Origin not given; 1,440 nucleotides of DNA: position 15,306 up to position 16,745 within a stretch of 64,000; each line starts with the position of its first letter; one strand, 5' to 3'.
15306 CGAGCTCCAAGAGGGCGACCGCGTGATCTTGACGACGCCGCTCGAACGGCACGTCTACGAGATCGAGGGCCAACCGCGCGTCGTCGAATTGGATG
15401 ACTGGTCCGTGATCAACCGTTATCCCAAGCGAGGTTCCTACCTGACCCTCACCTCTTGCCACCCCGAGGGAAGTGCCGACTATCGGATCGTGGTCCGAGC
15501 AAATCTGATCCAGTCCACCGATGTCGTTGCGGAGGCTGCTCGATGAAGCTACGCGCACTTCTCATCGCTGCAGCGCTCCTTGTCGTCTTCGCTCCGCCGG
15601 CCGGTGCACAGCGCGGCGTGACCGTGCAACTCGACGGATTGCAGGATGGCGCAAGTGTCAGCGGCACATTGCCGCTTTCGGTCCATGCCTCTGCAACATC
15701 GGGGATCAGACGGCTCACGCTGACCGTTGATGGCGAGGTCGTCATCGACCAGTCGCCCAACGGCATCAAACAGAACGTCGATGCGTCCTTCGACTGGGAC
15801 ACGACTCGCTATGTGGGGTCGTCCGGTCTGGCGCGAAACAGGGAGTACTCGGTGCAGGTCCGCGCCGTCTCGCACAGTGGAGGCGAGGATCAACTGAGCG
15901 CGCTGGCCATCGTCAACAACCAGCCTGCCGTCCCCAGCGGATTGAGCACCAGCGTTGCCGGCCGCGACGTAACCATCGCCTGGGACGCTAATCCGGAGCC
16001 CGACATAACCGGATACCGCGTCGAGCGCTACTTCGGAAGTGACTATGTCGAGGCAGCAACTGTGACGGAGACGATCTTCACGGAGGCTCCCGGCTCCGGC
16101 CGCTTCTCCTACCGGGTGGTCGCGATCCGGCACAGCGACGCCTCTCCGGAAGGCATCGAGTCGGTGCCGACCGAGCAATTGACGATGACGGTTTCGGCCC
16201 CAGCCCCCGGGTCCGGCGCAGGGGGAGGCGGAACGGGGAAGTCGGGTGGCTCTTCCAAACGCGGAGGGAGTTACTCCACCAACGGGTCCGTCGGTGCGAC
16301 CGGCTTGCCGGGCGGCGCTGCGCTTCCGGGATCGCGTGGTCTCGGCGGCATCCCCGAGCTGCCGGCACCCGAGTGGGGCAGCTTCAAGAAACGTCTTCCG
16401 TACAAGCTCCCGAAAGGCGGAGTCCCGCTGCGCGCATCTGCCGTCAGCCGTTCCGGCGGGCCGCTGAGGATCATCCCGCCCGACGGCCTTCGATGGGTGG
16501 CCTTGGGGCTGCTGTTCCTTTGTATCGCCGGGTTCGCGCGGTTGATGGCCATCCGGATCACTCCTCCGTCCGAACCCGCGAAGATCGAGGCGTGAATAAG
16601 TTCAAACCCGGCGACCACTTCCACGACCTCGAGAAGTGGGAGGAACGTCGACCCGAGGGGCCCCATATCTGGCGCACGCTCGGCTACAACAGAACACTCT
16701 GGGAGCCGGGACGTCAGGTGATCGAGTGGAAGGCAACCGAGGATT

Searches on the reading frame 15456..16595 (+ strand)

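Call 33: search_protein_families(library=pfam, proteins=[window:15456-16595:+], max_evalue=0.001)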
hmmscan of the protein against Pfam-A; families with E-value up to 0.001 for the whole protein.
window:15456-16595:+ (379 aa): 2 families
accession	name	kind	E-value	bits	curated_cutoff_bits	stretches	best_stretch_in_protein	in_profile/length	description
PF00041.27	fn3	-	7.8e-06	26.4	25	0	115-146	46-76/84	Fibronectin type III domain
PF17957.7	Big_7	-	0.00013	22.9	24.1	1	57-118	3-60/70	Bacterial Ig domain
